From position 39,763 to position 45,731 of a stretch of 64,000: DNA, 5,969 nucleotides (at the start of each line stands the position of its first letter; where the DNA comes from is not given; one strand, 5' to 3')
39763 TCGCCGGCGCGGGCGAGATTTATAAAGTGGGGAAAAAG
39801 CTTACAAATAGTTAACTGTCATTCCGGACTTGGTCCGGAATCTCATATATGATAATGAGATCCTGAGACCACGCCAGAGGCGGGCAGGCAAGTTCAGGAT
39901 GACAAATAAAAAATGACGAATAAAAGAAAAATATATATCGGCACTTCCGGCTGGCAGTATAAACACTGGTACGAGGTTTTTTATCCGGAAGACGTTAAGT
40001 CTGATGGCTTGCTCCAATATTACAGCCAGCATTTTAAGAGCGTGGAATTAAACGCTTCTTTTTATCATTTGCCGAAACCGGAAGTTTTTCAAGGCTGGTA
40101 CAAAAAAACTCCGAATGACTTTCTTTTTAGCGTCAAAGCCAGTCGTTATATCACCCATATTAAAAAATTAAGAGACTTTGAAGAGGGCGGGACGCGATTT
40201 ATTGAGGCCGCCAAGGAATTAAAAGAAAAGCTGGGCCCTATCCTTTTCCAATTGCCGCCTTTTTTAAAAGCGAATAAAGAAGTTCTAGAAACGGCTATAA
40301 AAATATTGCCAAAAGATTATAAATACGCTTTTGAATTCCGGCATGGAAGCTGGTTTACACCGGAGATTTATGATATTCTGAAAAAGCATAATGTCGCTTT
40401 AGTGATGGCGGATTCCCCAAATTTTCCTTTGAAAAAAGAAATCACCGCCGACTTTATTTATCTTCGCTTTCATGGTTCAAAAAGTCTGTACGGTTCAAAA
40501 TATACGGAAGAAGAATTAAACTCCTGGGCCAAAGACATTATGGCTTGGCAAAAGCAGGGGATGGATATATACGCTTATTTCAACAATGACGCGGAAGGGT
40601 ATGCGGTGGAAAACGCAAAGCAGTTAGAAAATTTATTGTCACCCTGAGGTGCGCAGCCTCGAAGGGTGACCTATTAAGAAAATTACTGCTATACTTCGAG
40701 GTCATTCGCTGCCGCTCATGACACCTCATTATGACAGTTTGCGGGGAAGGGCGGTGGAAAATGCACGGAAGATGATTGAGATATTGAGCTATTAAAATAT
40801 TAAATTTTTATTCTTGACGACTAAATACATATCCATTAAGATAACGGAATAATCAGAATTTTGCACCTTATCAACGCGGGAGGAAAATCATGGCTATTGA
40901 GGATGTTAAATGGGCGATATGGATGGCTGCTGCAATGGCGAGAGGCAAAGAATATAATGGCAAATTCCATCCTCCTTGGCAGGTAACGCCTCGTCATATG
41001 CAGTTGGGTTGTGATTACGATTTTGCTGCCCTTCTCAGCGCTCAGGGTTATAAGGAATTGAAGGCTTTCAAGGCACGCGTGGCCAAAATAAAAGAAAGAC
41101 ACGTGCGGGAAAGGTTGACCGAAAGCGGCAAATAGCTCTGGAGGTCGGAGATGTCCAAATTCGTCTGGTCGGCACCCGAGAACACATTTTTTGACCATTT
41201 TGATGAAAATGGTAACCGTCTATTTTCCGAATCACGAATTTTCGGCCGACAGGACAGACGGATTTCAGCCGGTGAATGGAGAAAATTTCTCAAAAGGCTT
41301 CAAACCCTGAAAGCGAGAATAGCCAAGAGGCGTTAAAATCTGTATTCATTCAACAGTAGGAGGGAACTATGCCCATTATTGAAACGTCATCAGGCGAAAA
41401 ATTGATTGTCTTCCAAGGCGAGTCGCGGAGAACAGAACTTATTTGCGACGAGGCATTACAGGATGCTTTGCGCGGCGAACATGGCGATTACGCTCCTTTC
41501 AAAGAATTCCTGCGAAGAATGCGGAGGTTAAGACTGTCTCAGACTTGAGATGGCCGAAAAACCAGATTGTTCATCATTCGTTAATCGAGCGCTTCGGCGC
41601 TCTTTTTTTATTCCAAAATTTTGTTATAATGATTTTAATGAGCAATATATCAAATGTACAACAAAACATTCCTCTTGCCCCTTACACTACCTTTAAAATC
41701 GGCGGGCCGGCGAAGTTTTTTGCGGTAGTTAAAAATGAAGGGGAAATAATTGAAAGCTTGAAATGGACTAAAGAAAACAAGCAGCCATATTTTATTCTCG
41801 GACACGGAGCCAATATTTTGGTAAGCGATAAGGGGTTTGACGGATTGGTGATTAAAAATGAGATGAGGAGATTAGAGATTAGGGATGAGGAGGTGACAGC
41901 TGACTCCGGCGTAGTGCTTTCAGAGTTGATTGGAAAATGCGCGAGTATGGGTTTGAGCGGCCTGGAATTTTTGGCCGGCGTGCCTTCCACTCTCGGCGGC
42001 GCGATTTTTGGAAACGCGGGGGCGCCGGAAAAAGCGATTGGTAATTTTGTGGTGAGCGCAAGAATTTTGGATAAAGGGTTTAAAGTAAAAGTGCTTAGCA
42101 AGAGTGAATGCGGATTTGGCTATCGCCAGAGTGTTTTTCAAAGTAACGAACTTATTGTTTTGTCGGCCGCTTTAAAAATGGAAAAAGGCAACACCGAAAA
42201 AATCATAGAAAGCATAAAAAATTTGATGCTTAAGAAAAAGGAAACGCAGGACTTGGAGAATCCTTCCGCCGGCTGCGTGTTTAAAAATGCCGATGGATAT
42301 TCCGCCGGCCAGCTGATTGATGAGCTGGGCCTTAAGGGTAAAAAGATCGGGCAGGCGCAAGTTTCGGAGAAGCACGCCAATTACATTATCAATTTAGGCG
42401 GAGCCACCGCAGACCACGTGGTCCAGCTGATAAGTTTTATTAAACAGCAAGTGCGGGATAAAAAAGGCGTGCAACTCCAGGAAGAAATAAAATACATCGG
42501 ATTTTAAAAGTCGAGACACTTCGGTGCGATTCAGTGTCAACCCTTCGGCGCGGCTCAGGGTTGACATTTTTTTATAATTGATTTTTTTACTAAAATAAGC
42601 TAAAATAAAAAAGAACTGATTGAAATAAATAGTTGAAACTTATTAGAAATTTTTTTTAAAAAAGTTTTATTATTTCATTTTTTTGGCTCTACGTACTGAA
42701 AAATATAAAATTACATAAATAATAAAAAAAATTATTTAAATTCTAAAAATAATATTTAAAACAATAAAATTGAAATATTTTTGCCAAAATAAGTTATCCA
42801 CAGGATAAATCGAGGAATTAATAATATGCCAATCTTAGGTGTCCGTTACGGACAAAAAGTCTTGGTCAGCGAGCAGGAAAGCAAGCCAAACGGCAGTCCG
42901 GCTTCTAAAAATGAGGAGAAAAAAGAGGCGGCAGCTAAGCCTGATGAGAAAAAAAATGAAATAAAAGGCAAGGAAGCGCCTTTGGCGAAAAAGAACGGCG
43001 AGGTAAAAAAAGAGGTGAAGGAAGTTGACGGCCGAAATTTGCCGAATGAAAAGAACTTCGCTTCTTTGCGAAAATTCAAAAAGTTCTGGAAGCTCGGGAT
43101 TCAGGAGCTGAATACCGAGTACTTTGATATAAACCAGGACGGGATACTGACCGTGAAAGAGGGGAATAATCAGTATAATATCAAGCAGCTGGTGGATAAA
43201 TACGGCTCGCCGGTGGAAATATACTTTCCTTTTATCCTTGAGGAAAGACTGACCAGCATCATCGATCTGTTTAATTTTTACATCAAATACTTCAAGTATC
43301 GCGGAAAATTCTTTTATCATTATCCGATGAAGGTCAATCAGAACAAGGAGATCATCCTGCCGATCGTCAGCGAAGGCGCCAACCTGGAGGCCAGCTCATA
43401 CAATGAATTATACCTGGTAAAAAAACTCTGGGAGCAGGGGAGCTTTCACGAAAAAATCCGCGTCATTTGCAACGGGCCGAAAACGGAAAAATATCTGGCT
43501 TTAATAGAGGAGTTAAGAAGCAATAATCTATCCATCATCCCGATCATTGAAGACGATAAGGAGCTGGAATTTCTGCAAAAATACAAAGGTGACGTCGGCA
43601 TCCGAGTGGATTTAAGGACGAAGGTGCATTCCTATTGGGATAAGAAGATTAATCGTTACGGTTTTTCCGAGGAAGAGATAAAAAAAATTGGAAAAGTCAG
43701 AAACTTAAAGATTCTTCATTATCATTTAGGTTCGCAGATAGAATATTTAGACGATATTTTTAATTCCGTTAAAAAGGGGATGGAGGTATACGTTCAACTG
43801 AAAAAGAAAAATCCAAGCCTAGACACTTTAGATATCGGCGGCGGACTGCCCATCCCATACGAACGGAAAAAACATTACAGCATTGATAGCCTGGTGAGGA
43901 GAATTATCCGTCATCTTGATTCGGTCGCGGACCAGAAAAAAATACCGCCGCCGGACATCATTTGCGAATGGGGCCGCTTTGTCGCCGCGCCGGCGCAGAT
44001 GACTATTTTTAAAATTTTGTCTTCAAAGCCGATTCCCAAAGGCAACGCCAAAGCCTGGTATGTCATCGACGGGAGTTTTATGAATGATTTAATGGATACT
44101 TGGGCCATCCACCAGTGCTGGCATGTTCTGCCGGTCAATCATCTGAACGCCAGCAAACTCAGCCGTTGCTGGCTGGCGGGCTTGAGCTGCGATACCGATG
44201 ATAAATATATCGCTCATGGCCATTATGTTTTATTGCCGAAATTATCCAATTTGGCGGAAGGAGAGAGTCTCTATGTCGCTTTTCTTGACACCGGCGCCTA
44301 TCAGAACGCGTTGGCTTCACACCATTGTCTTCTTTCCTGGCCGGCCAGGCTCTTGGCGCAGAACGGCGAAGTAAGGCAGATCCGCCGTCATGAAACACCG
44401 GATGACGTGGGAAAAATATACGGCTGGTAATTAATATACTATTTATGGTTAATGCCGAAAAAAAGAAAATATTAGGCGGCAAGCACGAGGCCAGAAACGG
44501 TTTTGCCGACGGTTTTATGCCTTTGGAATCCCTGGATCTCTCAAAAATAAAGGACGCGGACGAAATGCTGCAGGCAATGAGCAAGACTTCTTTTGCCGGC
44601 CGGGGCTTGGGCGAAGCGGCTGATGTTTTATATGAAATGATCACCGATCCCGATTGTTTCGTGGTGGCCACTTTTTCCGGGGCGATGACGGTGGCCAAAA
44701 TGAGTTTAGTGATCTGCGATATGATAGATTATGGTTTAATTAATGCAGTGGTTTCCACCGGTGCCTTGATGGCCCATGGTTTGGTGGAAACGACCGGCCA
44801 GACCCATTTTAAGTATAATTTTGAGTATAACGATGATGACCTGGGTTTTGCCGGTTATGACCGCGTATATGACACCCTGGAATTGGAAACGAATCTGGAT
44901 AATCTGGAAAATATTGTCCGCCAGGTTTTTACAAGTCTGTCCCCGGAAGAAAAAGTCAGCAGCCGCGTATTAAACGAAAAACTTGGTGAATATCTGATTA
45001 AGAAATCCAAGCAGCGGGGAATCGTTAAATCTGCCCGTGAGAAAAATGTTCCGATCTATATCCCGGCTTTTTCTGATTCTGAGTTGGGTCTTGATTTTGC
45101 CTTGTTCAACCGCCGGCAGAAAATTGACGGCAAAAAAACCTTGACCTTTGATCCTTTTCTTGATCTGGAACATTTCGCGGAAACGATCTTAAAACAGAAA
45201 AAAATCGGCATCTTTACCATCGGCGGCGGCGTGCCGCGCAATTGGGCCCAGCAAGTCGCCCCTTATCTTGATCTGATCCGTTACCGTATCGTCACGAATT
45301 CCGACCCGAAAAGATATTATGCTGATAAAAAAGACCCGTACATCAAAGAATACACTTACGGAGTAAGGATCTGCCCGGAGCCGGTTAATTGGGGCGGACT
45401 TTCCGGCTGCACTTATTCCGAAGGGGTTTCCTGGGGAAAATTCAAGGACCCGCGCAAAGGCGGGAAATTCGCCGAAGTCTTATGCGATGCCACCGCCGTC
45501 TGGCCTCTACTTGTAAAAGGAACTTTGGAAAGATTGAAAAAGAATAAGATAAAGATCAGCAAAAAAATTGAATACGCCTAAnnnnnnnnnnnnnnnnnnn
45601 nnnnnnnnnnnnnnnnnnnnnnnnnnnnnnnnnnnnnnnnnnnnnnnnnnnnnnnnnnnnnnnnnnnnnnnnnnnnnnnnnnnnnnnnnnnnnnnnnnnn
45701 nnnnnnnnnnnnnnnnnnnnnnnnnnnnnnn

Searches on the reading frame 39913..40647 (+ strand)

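Call 41: search_protein_families(library=pfam, proteins=[window:39913-40647:+], max_evalue=0.0001)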
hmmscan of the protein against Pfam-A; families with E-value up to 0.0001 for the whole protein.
window:39913-40647:+ (244 aa): 1 family
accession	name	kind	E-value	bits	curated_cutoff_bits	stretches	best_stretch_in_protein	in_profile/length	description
PF01904.24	DUF72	-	1.1e-76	258.2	25.3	1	24-240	1-216/217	Protein of unknown function DUF72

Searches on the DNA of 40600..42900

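Call 56: search_rna_families(source=window, start=40600, end=42900, threshold=evalue, max_evalue=1)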
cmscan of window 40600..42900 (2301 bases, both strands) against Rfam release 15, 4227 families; matches with E-value up to 1: 1.
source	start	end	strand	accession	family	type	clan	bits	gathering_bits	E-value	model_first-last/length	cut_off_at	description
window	42479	42582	+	RF02902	AaHKsRNA22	Gene; sRNA;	-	21.8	39.8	0.35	1-101/101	no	Aggregatibacter sRNA 22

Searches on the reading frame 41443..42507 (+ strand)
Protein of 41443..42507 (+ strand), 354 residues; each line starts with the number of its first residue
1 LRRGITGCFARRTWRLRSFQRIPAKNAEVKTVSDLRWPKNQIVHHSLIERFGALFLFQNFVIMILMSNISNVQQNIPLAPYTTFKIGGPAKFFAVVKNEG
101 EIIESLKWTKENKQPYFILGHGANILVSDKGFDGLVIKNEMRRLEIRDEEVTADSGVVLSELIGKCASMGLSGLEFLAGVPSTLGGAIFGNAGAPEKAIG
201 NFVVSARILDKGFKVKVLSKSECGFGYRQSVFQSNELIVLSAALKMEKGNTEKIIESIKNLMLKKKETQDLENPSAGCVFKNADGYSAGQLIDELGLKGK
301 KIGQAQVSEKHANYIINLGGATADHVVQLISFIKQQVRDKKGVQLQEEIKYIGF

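Call 41: search_protein_families(library=pfam, proteins=[window:41443-42507:+], max_evalue=0.0001)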
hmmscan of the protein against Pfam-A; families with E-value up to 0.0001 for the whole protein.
window:41443-42507:+ (354 aa): 2 families
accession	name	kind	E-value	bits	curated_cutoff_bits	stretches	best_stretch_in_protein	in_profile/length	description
PF02873.21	MurB_C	-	2.6e-33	114.6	27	1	254-352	2-99/99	UDP-N-acetylenolpyruvoylglucosamine reductase, C-terminal domain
PF01565.28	FAD_binding_4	-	1.2e-16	61.2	26.4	1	91-210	2-130/139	FAD binding domain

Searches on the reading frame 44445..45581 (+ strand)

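Call 41: search_protein_families(library=pfam, proteins=[window:44445-45581:+], max_evalue=0.0001)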
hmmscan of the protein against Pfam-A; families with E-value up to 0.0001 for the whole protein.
window:44445-45581:+ (378 aa): 1 family
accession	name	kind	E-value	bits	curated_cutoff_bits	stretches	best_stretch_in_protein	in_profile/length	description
PF01916.23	DS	-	2.7e-74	250.5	27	1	40-359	1-287/288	Deoxyhypusine synthase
